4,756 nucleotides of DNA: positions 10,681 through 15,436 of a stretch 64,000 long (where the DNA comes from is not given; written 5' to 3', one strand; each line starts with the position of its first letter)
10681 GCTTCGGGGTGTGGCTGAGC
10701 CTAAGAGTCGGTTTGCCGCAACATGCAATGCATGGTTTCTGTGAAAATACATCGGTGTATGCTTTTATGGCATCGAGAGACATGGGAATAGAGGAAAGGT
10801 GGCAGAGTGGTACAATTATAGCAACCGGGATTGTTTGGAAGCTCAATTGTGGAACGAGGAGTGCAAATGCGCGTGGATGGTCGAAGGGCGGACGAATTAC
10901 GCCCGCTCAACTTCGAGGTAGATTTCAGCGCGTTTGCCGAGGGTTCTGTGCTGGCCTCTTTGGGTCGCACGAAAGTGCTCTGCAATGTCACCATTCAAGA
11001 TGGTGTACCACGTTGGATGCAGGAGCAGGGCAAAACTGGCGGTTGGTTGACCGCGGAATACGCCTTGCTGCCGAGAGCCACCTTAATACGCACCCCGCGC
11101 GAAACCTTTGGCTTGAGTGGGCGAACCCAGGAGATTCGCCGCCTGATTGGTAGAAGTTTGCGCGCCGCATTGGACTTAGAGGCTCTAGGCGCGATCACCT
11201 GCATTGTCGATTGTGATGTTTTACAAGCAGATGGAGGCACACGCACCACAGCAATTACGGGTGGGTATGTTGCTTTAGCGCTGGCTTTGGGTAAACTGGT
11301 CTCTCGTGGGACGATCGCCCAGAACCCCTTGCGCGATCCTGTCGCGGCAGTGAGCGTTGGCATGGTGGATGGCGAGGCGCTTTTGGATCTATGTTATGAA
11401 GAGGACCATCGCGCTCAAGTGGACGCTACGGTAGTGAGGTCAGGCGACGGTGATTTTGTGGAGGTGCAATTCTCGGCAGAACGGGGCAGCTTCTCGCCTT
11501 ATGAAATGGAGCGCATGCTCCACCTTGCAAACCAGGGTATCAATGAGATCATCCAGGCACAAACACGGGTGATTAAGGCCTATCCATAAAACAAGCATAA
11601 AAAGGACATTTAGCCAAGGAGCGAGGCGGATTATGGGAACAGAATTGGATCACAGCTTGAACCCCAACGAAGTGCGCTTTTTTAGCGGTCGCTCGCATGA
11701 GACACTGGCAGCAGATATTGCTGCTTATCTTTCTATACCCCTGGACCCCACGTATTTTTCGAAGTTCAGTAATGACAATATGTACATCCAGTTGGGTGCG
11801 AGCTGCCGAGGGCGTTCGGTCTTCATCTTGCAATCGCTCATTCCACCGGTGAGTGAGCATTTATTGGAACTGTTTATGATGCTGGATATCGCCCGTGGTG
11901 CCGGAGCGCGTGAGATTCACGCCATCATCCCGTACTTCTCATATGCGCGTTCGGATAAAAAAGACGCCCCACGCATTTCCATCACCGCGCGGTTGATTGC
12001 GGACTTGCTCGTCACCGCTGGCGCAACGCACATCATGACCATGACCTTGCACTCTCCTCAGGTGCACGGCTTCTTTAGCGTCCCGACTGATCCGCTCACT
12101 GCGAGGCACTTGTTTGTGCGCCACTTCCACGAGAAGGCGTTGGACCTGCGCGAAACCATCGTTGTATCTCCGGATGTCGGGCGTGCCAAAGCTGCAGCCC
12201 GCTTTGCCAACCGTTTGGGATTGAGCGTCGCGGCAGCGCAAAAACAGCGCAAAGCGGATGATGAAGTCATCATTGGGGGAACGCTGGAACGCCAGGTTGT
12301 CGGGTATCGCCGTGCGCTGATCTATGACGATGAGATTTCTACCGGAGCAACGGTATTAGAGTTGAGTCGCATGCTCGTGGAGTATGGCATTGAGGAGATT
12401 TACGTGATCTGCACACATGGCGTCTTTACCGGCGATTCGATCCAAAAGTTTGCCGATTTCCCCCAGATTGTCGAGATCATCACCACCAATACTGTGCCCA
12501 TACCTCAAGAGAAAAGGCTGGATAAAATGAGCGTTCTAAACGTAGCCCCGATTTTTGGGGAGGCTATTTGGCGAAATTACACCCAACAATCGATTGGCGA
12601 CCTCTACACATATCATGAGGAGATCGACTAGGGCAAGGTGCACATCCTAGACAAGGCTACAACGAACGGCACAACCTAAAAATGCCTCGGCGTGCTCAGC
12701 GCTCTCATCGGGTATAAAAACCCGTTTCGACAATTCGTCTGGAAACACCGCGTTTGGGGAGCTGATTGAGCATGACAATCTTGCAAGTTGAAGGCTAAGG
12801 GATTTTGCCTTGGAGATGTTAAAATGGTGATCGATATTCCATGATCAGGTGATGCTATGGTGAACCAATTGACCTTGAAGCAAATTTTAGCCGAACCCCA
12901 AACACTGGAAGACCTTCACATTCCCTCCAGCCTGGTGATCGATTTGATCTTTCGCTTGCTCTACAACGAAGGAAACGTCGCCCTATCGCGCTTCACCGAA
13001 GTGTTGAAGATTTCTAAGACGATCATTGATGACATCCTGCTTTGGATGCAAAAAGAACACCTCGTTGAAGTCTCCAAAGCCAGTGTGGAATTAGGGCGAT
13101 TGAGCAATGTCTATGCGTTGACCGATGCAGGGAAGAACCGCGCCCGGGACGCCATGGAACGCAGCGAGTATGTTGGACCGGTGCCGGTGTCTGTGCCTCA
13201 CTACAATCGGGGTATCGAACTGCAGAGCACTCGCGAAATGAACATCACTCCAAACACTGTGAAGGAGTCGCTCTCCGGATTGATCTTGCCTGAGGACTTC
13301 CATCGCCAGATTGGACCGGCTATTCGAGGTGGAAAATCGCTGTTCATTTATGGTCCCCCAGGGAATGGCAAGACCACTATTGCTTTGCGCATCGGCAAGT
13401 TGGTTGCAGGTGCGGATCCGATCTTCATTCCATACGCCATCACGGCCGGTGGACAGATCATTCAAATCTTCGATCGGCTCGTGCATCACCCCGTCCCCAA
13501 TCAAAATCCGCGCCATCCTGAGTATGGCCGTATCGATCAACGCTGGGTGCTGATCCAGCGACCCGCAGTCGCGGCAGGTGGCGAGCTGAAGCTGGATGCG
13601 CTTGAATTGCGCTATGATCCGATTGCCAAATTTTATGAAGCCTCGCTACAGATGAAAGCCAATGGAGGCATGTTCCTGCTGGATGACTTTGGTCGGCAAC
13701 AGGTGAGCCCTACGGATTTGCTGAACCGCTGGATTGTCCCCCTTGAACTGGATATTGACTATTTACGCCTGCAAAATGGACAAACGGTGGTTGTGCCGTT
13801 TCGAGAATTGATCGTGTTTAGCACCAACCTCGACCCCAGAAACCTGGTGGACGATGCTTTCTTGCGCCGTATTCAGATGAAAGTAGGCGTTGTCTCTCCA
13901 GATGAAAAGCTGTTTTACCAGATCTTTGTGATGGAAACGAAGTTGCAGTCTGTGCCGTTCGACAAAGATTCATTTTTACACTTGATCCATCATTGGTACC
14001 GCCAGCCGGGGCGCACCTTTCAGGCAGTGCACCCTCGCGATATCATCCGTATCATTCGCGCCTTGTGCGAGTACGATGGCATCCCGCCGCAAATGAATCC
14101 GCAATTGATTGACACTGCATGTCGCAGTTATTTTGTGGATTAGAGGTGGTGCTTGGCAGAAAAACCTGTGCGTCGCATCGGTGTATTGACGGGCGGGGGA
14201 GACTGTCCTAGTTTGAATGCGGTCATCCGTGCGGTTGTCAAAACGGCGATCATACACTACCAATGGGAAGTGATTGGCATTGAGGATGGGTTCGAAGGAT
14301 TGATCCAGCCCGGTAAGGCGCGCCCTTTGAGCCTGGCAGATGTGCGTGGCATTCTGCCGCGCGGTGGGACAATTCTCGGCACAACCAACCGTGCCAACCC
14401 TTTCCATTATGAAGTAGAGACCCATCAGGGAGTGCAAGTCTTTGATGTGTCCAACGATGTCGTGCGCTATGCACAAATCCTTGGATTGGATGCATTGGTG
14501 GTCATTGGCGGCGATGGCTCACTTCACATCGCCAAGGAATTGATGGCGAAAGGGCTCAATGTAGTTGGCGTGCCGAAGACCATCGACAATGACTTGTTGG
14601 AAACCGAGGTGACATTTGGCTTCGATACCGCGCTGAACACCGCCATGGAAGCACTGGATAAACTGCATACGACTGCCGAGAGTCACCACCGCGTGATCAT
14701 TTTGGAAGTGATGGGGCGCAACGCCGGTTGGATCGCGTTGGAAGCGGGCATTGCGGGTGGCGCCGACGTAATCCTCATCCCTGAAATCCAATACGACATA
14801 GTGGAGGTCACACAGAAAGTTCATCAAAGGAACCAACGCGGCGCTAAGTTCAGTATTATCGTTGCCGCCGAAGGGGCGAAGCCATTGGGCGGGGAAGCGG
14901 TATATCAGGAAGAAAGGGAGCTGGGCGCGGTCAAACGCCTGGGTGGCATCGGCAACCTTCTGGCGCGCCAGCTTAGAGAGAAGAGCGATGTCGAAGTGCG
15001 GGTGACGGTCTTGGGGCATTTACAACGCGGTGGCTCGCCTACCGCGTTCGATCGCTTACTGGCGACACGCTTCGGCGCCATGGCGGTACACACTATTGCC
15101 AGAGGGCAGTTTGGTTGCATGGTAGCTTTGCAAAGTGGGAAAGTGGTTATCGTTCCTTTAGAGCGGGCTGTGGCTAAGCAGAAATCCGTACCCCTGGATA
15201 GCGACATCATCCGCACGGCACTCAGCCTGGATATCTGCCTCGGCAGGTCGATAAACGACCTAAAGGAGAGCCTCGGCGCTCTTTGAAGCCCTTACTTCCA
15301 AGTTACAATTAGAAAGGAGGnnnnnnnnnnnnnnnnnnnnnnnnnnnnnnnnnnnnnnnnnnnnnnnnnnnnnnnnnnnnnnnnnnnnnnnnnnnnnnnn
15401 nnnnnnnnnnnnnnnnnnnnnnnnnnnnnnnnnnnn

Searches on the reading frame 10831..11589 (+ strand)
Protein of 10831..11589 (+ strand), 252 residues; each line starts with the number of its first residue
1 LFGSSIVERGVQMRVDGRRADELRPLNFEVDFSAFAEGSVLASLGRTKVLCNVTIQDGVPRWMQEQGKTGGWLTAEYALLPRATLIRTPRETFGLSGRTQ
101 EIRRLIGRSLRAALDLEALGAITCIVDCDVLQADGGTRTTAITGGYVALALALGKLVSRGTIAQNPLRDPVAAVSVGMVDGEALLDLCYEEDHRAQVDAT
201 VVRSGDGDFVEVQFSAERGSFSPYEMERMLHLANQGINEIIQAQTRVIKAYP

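Call 51: search_protein_families(library=pfam, proteins=[window:10831-11589:+], max_evalue=0.00001)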
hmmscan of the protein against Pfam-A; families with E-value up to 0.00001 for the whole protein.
window:10831-11589:+ (252 aa): 2 families
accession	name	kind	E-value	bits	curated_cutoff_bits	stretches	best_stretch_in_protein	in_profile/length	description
PF01138.27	RNase_PH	-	4.6e-23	82.5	25.5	1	22-152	1-127/130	3' exoribonuclease family, domain 1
PF03725.20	RNase_PH_C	-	1.7e-13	50.8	20.8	1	169-235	1-66/67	3' exoribonuclease family, domain 2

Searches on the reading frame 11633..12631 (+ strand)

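Call 51: search_protein_families(library=pfam, proteins=[window:11633-12631:+], max_evalue=0.00001)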
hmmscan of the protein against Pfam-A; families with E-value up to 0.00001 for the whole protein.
window:11633-12631:+ (332 aa): 2 families
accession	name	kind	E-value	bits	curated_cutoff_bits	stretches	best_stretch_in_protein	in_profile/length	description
PF13793.12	Pribosyltran_N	-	1.3e-38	131.9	25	1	15-130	2-117/117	N-terminal domain of ribose phosphate pyrophosphokinase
PF14572.12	Pribosyl_synth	-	4.8e-18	66.2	27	1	223-325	81-183/184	Phosphoribosyl synthetase-associated domain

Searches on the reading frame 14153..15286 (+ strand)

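Call 51: search_protein_families(library=pfam, proteins=[window:14153-15286:+], max_evalue=0.00001)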
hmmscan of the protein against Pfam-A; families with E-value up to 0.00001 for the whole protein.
window:14153-15286:+ (377 aa): 1 family
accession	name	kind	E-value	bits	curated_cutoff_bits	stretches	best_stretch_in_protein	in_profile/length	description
PF00365.25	PFK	-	1.4e-107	359.7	30.9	1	8-314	1-276/277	Phosphofructokinase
